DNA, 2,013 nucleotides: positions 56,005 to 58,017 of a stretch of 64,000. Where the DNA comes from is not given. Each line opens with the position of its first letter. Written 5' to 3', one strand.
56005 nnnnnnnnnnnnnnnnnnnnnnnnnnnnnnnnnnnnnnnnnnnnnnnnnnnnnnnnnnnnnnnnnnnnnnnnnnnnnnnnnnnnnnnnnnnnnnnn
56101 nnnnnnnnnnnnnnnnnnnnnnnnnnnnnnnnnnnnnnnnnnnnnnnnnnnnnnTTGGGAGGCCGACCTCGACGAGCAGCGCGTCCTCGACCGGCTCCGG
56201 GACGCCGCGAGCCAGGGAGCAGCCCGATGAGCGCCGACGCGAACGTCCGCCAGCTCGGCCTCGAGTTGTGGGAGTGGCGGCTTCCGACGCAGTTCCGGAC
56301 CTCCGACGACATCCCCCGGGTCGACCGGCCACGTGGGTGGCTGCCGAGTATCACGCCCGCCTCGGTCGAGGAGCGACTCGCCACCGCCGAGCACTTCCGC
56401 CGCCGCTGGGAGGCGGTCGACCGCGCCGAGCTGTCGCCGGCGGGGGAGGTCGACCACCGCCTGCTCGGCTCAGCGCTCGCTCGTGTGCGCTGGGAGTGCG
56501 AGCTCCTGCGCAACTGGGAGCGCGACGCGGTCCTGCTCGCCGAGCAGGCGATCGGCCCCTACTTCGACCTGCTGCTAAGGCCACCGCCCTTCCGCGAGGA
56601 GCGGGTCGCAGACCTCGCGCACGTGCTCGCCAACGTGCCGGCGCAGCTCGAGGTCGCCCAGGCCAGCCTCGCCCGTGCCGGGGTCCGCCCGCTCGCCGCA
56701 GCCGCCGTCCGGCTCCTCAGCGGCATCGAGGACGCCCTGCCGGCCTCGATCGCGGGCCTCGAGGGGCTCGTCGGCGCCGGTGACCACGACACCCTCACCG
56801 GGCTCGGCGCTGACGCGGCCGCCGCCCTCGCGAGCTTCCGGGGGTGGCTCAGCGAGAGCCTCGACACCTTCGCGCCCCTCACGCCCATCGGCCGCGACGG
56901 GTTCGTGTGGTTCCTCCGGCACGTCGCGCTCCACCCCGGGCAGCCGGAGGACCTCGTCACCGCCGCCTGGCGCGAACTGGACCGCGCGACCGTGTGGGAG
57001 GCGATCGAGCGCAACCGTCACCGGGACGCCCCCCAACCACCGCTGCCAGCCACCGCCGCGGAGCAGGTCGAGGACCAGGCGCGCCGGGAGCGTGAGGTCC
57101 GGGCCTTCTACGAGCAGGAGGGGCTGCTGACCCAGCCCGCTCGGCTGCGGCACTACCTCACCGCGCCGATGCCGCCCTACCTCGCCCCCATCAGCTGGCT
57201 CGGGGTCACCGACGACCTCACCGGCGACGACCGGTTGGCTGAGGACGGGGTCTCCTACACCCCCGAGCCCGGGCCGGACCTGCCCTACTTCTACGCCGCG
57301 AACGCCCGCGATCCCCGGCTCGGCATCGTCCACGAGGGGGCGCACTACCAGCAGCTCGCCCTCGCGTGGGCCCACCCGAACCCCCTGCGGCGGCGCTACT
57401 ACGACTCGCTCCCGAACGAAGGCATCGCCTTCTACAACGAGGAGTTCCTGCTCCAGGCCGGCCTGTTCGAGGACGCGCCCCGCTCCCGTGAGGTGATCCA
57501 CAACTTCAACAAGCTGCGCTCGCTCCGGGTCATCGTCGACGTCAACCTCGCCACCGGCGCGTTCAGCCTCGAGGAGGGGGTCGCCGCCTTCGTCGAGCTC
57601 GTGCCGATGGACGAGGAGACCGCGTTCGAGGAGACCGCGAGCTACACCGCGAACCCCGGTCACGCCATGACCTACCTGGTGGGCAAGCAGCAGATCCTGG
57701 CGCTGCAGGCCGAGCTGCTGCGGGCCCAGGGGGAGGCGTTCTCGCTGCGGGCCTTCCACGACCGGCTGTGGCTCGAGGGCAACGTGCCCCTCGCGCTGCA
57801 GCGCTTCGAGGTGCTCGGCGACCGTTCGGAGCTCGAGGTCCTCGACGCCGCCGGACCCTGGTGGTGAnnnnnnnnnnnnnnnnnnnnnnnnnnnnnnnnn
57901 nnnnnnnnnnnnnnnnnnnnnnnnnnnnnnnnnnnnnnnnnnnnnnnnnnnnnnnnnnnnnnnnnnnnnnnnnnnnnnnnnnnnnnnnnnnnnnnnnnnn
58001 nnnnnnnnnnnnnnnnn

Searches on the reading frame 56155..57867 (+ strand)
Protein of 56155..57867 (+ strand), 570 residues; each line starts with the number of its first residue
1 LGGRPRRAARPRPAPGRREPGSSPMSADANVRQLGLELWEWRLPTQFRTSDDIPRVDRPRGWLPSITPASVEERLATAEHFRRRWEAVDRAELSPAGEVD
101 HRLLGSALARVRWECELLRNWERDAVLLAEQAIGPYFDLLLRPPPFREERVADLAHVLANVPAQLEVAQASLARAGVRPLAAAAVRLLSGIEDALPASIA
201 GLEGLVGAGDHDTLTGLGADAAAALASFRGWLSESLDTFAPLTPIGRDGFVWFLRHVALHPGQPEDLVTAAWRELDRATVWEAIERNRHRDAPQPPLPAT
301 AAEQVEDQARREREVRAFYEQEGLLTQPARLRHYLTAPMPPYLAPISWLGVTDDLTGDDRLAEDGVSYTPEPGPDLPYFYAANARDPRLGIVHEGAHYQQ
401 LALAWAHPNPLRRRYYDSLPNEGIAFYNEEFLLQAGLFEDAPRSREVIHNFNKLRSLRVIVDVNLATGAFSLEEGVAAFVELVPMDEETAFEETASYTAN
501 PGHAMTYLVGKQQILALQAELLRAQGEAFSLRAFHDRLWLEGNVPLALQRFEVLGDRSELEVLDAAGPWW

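Call 66: search_protein_families(library=pfam, proteins=[window:56155-57867:+], max_evalue=0.001)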
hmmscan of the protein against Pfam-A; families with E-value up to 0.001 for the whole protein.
window:56155-57867:+ (570 aa): 1 family
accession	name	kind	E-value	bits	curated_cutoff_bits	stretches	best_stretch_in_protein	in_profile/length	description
PF05960.17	DUF885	-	1.8e-40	140.6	32.4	1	63-548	16-527/532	Bacterial protein of unknown function (DUF885)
